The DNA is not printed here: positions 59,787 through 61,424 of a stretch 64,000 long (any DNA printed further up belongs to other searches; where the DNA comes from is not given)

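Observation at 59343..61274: Two-gene cargo module: a basic 194-aa protein and a 2TM-anchored alpha/beta plus TPR-like 445-aa protein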

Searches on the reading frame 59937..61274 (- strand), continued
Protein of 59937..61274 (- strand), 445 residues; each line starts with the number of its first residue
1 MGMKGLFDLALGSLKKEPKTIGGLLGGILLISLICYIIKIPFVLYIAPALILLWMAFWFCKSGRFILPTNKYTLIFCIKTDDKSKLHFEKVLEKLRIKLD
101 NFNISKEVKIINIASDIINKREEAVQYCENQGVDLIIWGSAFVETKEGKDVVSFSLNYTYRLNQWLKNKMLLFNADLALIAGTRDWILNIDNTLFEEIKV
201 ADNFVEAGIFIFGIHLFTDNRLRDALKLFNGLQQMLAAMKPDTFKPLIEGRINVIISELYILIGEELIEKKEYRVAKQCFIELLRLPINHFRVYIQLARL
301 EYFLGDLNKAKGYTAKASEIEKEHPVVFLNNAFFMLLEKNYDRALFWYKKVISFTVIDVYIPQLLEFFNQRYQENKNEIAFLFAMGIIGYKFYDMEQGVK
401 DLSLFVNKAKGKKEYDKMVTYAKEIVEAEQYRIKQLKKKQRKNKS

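Call 56: search_protein_families(library=padloc, proteins=[L019:553-1806:+, L019:2803-6240:+, L019:8275-9267:-, L019:9653-12799:+, L004:1-2265:+, L004:2387-3145:+, L004:3132-3713:+, L004:3746-4414:+, L011:61-1545:+, L012:295-2229:+], max_evalue=0.001)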
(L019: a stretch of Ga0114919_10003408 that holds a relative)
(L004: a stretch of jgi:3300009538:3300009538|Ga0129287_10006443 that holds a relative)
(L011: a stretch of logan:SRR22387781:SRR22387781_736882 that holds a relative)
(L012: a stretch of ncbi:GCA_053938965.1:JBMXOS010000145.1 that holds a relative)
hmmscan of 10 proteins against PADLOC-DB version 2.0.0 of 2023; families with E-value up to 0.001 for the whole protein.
L019:553-1806:+ (417 aa): 0 families

L019:2803-6240:+ (1145 aa): 0 families

L019:8275-9267:- (330 aa): 10 families
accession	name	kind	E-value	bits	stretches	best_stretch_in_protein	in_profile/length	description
PDLC04819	PDC-S02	-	1.7e-93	311.5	1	5-330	1-330/334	-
PDLC04815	PDC-S02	-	2e-58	196.4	1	8-327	2-339/346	-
PDLC04806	PDC-S02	-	1.6e-41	140.7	1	7-321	2-315/324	-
PDLC04824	PDC-S02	-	2e-17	61.4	1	7-165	2-164/308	-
PDLC04796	PDC-S02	-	1.3e-11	42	1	178-309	226-360/390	-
PDLC04799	PDC-S02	-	5.3e-09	33.6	1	67-162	68-161/308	-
PDLC03657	mREase_IV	-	1.4e-08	32.4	1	161-308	138-293/317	Type IV methyl-directed restriction enzyme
PDLC03448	REase_II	-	4.5e-08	29.7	1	26-163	281-420/857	Type II restriction enzyme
PDLC04816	PDC-S02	-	4.2e-07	27.8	1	23-156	21-150/299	-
PDLC00631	ZorD1|ZorD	-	0.00026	16.9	0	182-308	935-1062/1071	"SWI2/SNF2 helicase, Mrr-like nuclease"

L019:9653-12799:+ (1048 aa): 13 families
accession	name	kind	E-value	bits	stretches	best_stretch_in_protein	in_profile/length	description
PDLC03610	REase_MTase_IIG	-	1.3e-283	942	2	6-497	4-497/1096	Type IIG restriction enzyme-methyltransferase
PDLC03631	REase_MTase_IIG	-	2.2e-116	388.1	1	6-1004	6-987/1086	Type IIG restriction enzyme-methyltransferase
PDLC03597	REase_MTase_IIG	-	7.6e-65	217.3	1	161-941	733-1510/1646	Type IIG restriction enzyme-methyltransferase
PDLC03051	REase_MTase_I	-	8.4e-54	180.2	1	294-937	834-1470/1591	Type I restriction enzyme-methyltransferase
PDLC03621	REase_MTase_IIG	-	6.7e-38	128.3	1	159-996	154-953/1024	Type IIG restriction enzyme-methyltransferase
PDLC04134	mad2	-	9.7e-10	35.9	1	55-621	43-459/492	mads_2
PDLC03630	REase_MTase_IIG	-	1.3e-07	27.9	1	319-408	365-454/1100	Type IIG restriction enzyme-methyltransferase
PDLC03021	MTase_I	-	4.4e-07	27.1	1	277-420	126-245/491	Type I methyltransferase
PDLC03338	MTase_II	-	4.6e-07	26.9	1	311-565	116-320/604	Type II methyltransferase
PDLC03335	MTase_II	-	3.8e-06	23.8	1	287-565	46-275/607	Type II methyltransferase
PDLC03025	MTase_I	-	7.1e-06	23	1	306-419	145-238/569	Type I methyltransferase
PDLC03250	MTase_II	-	4e-05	20.5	0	278-386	116-218/775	Type II methyltransferase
PDLC03026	MTase_I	-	7.8e-05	20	1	294-451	118-250/487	Type I methyltransferase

L004:1-2265:+ (754 aa): 3 families
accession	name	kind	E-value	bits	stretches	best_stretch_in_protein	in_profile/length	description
PDLC02361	PifA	-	1.5e-91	306.1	1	4-732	5-707/720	PifA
PDLC02210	QatA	-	5.1e-19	66.2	2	200-302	184-290/593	-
PDLC02209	QatA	-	3.7e-15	53.6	2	16-117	11-103/646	-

L004:2387-3145:+ (252 aa): 0 families

L004:3132-3713:+ (193 aa): 0 families

L004:3746-4414:+ (222 aa): 0 families

L011:61-1545:+ (494 aa): 1 family
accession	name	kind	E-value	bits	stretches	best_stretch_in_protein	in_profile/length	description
PDLC02987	caspase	-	1.8e-19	68.3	1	3-185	2-136/453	-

L012:295-2229:+ (644 aa): 110 families (the best 25 are shown)
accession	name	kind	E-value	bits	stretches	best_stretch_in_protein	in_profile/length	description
PDLC02358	Old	-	1e-77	260.3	2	177-533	123-458/578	Old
PDLC02979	AriA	-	1.4e-42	144.8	1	1-392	1-372/373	-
PDLC00070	GajA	-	9.2e-41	138.1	2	204-550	154-478/596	AAA ATPase domain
PDLC00067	GajA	-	6.2e-38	128.7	2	202-580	163-520/604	AAA ATPase domain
PDLC00085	GajA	-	1.1e-34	118.2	2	202-609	125-528/580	AAA ATPase domain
PDLC00071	GajA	-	1.3e-32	111.4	2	203-564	144-468/588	AAA ATPase domain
PDLC00062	GajA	-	5.2e-30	102.4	2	203-414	163-365/639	AAA ATPase domain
PDLC00072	GajA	-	8.5e-29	98.5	2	203-498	205-476/709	AAA ATPase domain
PDLC00090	GajA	-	1.3e-27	94.8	2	203-533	164-490/659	AAA ATPase domain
PDLC00096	GajA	-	8.3e-27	92.2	2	204-525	146-457/630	AAA ATPase domain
PDLC00092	GajA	-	2.9e-26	90.1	2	203-562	173-513/604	AAA ATPase domain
PDLC00083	GajA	-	4.6e-26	89.4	2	202-555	150-501/639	AAA ATPase domain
PDLC00091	GajA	-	2e-25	87.7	2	203-490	144-421/627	AAA ATPase domain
PDLC00080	GajA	-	2.7e-25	87.2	3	203-404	150-348/622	AAA ATPase domain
PDLC00065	GajA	-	7.9e-25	85.7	1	1-536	1-518/670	AAA ATPase domain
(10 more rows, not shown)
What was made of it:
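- PifA 1.5e-91, caspase 1.8e-19, Old 1e-77, PDC-S02 1.7e-93 plus type IIG R-M 1e-283 (call 56)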

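Call 58: search_protein_families(library=padloc, proteins=[L018:309-1166:+, L018:1378-2313:+, L018:2413-3192:+, L005:1417-2391:+, L005:2552-3226:+, L001:6003-7730:+, L001:4842-5666:+, L001:3931-4809:+, L001:2807-3709:+, L011:1641-2534:+], max_evalue=0.001)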
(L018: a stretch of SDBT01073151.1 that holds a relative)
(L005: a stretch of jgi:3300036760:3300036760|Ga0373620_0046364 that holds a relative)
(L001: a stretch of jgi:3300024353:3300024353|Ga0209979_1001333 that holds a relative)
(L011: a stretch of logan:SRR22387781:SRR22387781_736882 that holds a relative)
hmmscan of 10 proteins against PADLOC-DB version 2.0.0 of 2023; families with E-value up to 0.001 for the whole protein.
L018:309-1166:+ (285 aa): 0 families

L018:1378-2313:+ (311 aa): 4 families
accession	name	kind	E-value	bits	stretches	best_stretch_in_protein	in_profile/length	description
PDLC02334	AbiTii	-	5.2e-14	51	1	3-138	14-151/185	AbiTii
PDLC03987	PD-Lambda-3_B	-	9.8e-12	42.7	1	209-310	162-266/270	-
PDLC02412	Aga_HEPN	-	6.9e-09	33.2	1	165-307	234-379/382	Class II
PDLC03988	PD-Lambda-3_B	-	0.00073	17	0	209-264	162-217/222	-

L018:2413-3192:+ (259 aa): 0 families

L005:1417-2391:+ (324 aa): 0 families

L005:2552-3226:+ (224 aa): 0 families

L001:6003-7730:+ (575 aa): 0 families

L001:4842-5666:+ (274 aa): 1 family
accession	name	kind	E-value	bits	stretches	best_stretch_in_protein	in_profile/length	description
PDLC00733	Effector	-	1.8e-08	31.6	1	39-125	287-370/388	TIR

L001:3931-4809:+ (292 aa): 0 families

L001:2807-3709:+ (300 aa): 0 families

L011:1641-2534:+ (297 aa): 0 families
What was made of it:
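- AbiTii 5e-14 and TIR effector 1.8e-8 (call 58)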

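Call 60: find_encoding_contigs(protein=P0007, flank=5000, max_places=2)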
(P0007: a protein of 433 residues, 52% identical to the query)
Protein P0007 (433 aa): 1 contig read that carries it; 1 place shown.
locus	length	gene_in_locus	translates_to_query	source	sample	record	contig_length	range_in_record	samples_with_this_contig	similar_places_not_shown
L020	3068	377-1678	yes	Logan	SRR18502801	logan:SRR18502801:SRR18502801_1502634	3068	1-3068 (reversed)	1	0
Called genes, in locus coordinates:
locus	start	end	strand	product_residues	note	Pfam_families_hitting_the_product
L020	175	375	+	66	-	PF12844:HTH_19, PF13560:HTH_31, PF13744:HTH_37 (weak), PF13443:HTH_26, PF01381:HTH_3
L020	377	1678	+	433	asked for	PF07719:TPR_2 (faint), PF00515:TPR_1 (faint), PF13181:TPR_8 (faint)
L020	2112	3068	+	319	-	?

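Call 61: find_encoding_contigs(protein=P0005, flank=5000, max_places=2)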
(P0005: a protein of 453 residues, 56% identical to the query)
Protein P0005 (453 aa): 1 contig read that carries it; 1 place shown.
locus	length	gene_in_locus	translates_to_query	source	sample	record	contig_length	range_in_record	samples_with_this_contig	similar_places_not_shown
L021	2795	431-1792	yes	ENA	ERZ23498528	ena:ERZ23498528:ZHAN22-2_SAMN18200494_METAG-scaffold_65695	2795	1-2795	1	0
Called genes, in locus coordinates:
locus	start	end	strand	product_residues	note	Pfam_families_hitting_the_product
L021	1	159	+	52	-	?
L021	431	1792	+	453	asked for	-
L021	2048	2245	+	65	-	PF12844:HTH_19, PF13560:HTH_31, PF13443:HTH_26, PF01381:HTH_3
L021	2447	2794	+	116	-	?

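Call 62: find_encoding_contigs(protein=P0004, flank=5000, max_places=2)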
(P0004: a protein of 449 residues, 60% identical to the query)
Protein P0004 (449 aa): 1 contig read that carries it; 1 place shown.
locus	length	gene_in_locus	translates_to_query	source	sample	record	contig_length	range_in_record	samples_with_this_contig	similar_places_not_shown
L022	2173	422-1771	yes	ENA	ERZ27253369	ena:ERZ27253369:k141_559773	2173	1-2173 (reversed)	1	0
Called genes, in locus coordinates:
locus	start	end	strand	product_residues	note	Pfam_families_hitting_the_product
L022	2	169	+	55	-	?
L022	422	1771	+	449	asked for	-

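Call 67: search_protein_families(library=pfam, proteins=[L020:2112-3068:+, L021:2447-2794:+, L005:1417-2391:+, L005:2552-3226:+, L001:4842-5666:+, L001:6003-7730:+, L001:9601-10077:+, L011:1641-2534:+, L011:2620-3045:+, L004:2387-3145:+], max_evalue=0.01)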
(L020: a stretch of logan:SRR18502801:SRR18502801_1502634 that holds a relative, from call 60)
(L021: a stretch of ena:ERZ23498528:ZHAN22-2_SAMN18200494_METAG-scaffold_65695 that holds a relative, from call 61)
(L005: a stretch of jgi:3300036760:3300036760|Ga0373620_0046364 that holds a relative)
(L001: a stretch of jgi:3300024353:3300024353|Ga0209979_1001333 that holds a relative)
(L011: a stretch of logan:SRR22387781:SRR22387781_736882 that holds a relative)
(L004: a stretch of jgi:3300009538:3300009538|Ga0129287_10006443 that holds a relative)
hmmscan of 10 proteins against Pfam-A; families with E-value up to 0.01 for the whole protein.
L020:2112-3068:+ (319 aa): 2 families
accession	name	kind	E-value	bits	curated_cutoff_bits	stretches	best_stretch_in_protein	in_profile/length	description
PF13589.12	HATPase_c_3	-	7.6e-07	29.7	25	1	30-125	11-102/137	Histidine kinase-, DNA gyrase B-, and HSP90-like ATPase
PF02518.31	HATPase_c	-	1.5e-06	29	26.4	1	18-89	2-68/111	Histidine kinase-, DNA gyrase B-, and HSP90-like ATPase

L021:2447-2794:+ (116 aa): 1 family
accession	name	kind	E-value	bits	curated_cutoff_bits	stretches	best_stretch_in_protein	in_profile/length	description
PF13182.11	DUF4007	-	1.4e-38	133.2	27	1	20-116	1-95/288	Protein of unknown function (DUF4007)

L005:1417-2391:+ (324 aa): 0 families

L005:2552-3226:+ (224 aa): 1 family
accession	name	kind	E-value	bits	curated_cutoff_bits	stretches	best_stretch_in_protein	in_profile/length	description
PF19865.4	DUF6338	-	5.5e-06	26.5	26.5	1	10-181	11-175/205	Family of unknown function (DUF6338)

L001:4842-5666:+ (274 aa): 0 families

L001:6003-7730:+ (575 aa): 11 families
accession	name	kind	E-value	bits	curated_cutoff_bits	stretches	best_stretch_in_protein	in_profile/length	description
PF13414.12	TPR_11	-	4.8e-07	29.8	26.8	0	358-378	18-38/42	TPR repeat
PF14559.12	TPR_19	-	7.3e-07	29.9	25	0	352-400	9-56/68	Tetratricopeptide repeat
PF13428.12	TPR_14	-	7.4e-06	26.6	23.5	0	352-376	19-43/44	Tetratricopeptide repeat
PF07719.23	TPR_2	-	1.8e-05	24.9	27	0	336-367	3-34/34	Tetratricopeptide repeat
PF12895.13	ANAPC3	-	5.5e-05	23.8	27.2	0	315-372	4-60/82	Anaphase-promoting complex, cyclosome, subunit 3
PF13431.12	TPR_17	-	0.0003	21.3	24.4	0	358-384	3-28/34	Tetratricopeptide repeat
PF24575.1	TPR_Slam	-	0.00037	21.3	35.2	1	412-455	56-99/104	Surface lipoprotein assembly modifier, N-terminal TPR repeats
PF17680.6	FlgO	-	0.00089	19.6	22.6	1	163-213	76-126/130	FlgO protein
PF13432.12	TPR_16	-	0.0054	17.6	32.7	0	322-368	20-65/65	Tetratricopeptide repeat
PF13181.12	TPR_8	-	0.008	16.7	25.7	0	370-400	3-32/34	Tetratricopeptide repeat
PF00515.34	TPR_1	-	0.0092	16.2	27.8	0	512-534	7-29/34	Tetratricopeptide repeat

L001:9601-10077:+ (158 aa): 3 families
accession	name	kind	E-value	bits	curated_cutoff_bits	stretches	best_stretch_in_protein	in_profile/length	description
PF13936.12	HTH_38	-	5e-05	23.4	27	1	14-40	16-42/44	Helix-turn-helix domain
PF18024.7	HTH_50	-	9.4e-05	22.5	27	1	18-44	23-49/50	Helix-turn-helix domain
PF12840.13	HTH_20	-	0.0058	17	27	0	16-40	16-40/51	Helix-turn-helix domain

L011:1641-2534:+ (297 aa): 0 families

L011:2620-3045:+ (141 aa): 5 families
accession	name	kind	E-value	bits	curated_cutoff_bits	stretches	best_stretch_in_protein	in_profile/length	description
PF15777.11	Anti-TRAP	-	0.00015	22.1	32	1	84-118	6-41/59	Tryptophan RNA-binding attenuator protein inhibitory protein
PF17302.8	DUF5351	-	0.0011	19.6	27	1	91-119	1-29/29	Family of unknown function (DUF5351)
PF24390.1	PRTase-CE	-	0.0026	18.1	27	1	84-134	85-135/253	PRTase-CE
PF00684.25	DnaJ_CXXCXGXG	-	0.006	17.3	32.7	0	86-117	39-65/65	DnaJ central domain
PF09335.16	VTT_dom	-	0.0099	16.8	33.9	1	34-88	1-56/123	VTT domain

L004:2387-3145:+ (252 aa): 0 families
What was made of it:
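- Closest known: TM-anchored 'TolB/FlgO-like + TPR' sensor proteins, such as the 575-aa neighbour in L001. Same: The neighbour has a weak FlgO hit plus several TPR hits (call 67) and lies directly upstream of a family member.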

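Call 77: search_protein_families(library=pfam, alignment_id=A3, max_evalue=0.001)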
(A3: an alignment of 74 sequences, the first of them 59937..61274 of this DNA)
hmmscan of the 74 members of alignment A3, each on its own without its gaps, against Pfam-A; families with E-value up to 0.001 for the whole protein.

A. member 1, window:59937-61274:- (445 aa): 1 family
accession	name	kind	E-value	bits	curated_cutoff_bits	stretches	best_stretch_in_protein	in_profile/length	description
PF07719.23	TPR_2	-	0.00026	21.3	27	0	292-323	2-33/34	Tetratricopeptide repeat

B. families by the number of members that match (of 74 scanned): 22 families
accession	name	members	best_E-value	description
PF07719.23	TPR_2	28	6.6e-10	Tetratricopeptide repeat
PF14559.12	TPR_19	20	1.1e-11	Tetratricopeptide repeat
PF13428.12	TPR_14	9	8.4e-09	Tetratricopeptide repeat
PF13181.12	TPR_8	9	9.8e-07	Tetratricopeptide repeat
PF13431.12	TPR_17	9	1.1e-06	Tetratricopeptide repeat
PF13424.12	TPR_12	7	1.1e-07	Tetratricopeptide repeat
PF13432.12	TPR_16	7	1.8e-07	Tetratricopeptide repeat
PF00515.34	TPR_1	7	3.5e-07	Tetratricopeptide repeat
PF13174.12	TPR_6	6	2.2e-08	Tetratricopeptide repeat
PF12895.13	ANAPC3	6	0.00013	Anaphase-promoting complex, cyclosome, subunit 3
PF13414.12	TPR_11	3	0.00033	TPR repeat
PF25060.1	ARM_TT21_2nd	3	0.00035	Tetratricopeptide repeat protein 21 second ARM domain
PF25062.1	ARM_TT21_N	2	3e-08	Tetratricopeptide repeat protein 21 N-terminal ARM repeat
PF23558.1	TPR_P4H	2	3.8e-05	Prolyl 4-hydroxylase peptide-substrate-binding domain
PF23914.1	TPR_CcmH_CycH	2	6.3e-05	Cytochrome c-type biogenesis protein H TPR domain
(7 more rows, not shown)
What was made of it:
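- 60219..60503 (-): Residues 258-352: about three genuine tetratricopeptide repeats. 28 of 74 members hit TPR_2 (call 77).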

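Call 78: search_protein_families(library=padloc, alignment_id=A3, max_evalue=0.001)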
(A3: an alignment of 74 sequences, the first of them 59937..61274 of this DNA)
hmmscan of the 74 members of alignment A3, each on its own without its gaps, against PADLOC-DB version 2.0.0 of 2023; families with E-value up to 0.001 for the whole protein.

A. member 1, window:59937-61274:- (445 aa): 0 families

B. families by the number of members that match (of 74 scanned): 0 families
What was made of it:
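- No member hits any PADLOC model (call 78).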

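Call 79: search_solved_structures(query=A3, max_evalue=1)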
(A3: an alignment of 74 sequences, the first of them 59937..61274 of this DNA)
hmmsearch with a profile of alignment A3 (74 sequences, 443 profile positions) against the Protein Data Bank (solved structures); distinct sequences matched with E-value up to 1: 317 (the best 60 are shown).
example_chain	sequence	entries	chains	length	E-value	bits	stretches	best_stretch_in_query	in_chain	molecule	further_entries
9qhb_A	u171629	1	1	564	1.7e-122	412.5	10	269-364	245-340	Engineered tetratricopeptide repeat protein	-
8bu0_A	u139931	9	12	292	3.9e-49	170.6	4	269-364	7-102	Consensus tetratricopeptide repeat protein | Crystal structure of an 8-repeat consensus TPR superhelix with Zinc. | Monomer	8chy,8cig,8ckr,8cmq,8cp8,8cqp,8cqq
9qhc_A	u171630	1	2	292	9.4e-46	159.5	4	269-342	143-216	Engineered tetratricopeptide repeat protein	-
7yeh_B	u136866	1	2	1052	1.1e-33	119.7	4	266-364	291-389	UDP-N-acetylglucosamine--peptide N-acetylglucosaminyltransferase 110 kDa subunit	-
7yea_A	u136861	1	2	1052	4.1e-33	117.9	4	266-364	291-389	UDP-N-acetylglucosamine--peptide N-acetylglucosaminyltransferase 110 kDa subunit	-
7ntf_A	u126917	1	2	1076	8.1e-33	116.9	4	266-364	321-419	Isoform 1 of UDP-N-acetylglucosamine--peptide N-acetylglucosaminyltransferase 110 kDa subu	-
1w3b_A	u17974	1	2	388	2.7e-28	102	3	265-364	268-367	UDP-N-ACETYLGLUCOSAMINE--PEPTIDE N-ACETYLGLUCOSAMINYLTRANSFERASE 110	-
6eou_A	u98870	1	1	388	5.5e-28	100.9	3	265-364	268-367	UDP-N-acetylglucosamine--peptide N-acetylglucosaminyltransferase 110 kDa subunit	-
2fo7_A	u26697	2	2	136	1.1e-24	90.1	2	269-342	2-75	SYNTHETIC CONSENSUS TPR PROTEIN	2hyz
8ch0_A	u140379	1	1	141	1.2e-24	90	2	269-342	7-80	Consensus tetratricopeptide repeat protein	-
7obi_A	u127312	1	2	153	2.4e-22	82.4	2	269-342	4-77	CTPR-rv4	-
2wqh_A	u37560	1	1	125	2.9e-21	78.8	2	269-369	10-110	CTPR3Y3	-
8fgw_D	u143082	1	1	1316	4.8e-20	74.8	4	223-371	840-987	Tetratricopeptide repeat protein 21B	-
8bbe_D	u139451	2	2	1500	1e-19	73.7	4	223-371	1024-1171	SNAP-tag,Tetratricopeptide repeat protein 21B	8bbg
1na0_A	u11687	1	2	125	1.1e-19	73.6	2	269-342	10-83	designed protein CTPR3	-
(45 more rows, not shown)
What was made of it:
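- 60219..60503 (-): Superfamily profile positions 262-374 match consensus TPR proteins (call 79).
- On Tetratricopeptide repeat (TPR) proteins: Superfamily profile positions 262-374 match consensus TPR structures (call 79).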
